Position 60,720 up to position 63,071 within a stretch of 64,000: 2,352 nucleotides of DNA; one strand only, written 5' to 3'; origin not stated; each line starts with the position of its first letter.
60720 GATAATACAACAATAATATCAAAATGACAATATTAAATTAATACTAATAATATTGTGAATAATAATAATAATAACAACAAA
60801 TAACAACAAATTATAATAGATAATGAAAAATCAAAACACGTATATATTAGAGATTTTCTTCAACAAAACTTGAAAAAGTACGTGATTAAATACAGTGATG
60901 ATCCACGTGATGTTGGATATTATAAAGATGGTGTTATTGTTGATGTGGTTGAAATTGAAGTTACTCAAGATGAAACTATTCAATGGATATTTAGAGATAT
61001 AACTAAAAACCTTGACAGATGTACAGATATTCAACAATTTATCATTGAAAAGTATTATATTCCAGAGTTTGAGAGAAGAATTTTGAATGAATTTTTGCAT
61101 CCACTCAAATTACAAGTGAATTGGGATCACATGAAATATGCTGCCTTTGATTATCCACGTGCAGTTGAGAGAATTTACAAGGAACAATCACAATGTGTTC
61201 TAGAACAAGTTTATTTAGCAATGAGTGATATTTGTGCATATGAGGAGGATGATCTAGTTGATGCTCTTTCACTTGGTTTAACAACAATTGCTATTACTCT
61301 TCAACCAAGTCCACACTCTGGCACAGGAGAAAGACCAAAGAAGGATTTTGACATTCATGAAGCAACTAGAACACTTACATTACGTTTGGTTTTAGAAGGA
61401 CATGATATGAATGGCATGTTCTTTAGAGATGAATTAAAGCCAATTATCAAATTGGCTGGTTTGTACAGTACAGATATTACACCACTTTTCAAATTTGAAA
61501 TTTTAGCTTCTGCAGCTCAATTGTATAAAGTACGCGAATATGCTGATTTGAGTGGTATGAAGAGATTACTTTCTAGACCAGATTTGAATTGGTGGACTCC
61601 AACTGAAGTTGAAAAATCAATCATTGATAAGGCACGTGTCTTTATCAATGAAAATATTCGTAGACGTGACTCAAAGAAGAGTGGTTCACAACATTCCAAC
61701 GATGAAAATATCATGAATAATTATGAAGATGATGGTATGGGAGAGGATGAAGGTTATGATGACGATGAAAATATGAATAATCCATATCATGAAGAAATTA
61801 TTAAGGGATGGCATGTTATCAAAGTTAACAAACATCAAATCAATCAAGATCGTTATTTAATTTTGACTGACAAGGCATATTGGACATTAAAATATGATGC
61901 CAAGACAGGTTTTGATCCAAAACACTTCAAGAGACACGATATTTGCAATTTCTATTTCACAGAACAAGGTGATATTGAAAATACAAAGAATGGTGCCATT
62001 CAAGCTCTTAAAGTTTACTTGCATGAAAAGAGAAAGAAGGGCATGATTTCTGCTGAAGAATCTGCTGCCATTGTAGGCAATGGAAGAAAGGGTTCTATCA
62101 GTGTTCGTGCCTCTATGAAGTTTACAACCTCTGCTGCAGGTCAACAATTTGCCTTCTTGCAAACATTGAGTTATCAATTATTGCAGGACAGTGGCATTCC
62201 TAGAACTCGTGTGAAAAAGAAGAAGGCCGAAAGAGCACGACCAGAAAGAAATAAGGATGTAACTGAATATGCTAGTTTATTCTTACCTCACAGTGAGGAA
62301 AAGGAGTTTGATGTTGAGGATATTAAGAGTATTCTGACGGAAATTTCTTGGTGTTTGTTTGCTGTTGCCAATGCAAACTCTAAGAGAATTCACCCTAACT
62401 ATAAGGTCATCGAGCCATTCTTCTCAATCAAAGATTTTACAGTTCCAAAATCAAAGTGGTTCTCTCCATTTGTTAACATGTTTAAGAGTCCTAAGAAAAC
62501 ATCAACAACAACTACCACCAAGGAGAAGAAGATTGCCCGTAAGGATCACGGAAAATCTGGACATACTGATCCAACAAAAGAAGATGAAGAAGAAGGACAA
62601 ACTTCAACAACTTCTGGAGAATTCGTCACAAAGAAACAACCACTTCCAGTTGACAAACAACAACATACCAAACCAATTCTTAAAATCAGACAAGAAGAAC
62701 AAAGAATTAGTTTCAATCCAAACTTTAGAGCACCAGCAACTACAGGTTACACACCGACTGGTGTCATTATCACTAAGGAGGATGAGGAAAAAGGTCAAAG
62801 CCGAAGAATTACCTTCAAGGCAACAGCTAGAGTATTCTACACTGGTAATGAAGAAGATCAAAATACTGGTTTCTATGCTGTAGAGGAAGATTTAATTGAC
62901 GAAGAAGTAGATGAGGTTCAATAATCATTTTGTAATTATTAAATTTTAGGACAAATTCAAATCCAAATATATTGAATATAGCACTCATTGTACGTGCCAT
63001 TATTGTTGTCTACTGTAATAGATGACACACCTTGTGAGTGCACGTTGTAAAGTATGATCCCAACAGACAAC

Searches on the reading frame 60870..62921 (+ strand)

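Call 57: search_protein_families(library=pfam, proteins=[window:60870-62921:+], max_evalue=0.001)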
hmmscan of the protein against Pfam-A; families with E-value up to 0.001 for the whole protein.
window:60870-62921:+ (684 aa): 1 family
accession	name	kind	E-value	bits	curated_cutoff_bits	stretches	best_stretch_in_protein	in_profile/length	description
PF12456.14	hSac2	-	4.8e-05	23.4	26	1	306-346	25-70/115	Inositol phosphatase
